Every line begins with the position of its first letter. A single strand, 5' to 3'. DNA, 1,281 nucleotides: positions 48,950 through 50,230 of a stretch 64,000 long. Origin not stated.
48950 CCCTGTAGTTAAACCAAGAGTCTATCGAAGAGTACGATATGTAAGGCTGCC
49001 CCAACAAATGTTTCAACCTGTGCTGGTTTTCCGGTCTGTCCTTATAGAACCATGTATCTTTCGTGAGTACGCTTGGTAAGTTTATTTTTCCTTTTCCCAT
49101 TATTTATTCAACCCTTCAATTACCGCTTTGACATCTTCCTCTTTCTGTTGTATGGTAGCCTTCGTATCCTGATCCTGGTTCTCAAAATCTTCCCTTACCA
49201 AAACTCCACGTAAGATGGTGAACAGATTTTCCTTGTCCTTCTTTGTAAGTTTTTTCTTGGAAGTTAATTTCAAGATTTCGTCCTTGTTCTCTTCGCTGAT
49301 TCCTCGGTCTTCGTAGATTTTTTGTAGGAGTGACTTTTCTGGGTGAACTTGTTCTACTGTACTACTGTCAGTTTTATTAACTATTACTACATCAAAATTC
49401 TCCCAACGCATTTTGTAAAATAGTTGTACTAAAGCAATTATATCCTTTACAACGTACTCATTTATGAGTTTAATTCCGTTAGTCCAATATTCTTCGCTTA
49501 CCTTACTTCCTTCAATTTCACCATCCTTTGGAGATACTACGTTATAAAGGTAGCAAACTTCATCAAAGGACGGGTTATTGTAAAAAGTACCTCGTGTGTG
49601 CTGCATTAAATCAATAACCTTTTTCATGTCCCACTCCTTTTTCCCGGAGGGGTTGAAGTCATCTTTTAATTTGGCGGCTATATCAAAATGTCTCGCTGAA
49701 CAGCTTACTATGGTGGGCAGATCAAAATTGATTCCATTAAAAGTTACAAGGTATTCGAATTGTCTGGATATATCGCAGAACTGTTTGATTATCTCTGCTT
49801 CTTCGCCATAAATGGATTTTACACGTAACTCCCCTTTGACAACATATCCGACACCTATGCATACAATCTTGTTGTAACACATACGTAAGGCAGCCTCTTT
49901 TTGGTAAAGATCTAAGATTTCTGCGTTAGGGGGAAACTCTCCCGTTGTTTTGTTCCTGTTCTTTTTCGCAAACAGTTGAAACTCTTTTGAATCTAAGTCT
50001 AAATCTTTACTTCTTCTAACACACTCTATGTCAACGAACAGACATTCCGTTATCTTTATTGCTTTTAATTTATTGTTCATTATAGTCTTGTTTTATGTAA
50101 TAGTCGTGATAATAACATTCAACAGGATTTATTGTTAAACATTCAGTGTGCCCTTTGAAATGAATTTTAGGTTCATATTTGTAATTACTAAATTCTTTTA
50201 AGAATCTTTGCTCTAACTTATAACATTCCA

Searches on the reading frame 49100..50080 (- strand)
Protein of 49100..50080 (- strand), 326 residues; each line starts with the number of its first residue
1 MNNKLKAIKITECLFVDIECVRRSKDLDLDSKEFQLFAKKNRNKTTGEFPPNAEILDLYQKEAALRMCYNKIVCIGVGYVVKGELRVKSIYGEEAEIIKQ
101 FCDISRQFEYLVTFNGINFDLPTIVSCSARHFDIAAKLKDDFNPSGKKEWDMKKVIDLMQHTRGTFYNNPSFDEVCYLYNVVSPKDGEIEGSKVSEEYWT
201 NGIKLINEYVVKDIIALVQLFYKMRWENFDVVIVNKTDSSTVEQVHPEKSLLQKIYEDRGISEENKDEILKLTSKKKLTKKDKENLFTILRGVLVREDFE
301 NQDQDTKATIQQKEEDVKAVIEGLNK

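Call 51: search_protein_families(library=pfam, proteins=[window:49100-50080:-], max_evalue=0.001)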
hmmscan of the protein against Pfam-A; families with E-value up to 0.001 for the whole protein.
window:49100-50080:- (326 aa): 3 families
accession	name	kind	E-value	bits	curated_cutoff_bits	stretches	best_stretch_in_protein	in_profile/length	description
PF10108.15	DNA_pol_B_exo2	-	8.1e-14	52.2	24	1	65-225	4-174/213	Predicted 3'-5' exonuclease related to the exonuclease domain of PolB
PF13482.12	RNase_H_2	-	9.7e-08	32.6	22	1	69-198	14-131/165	RNase_H superfamily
PF03104.25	DNA_pol_B_exo1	-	4.4e-05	23.4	23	1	90-125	139-176/242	DNA polymerase family B, exonuclease domain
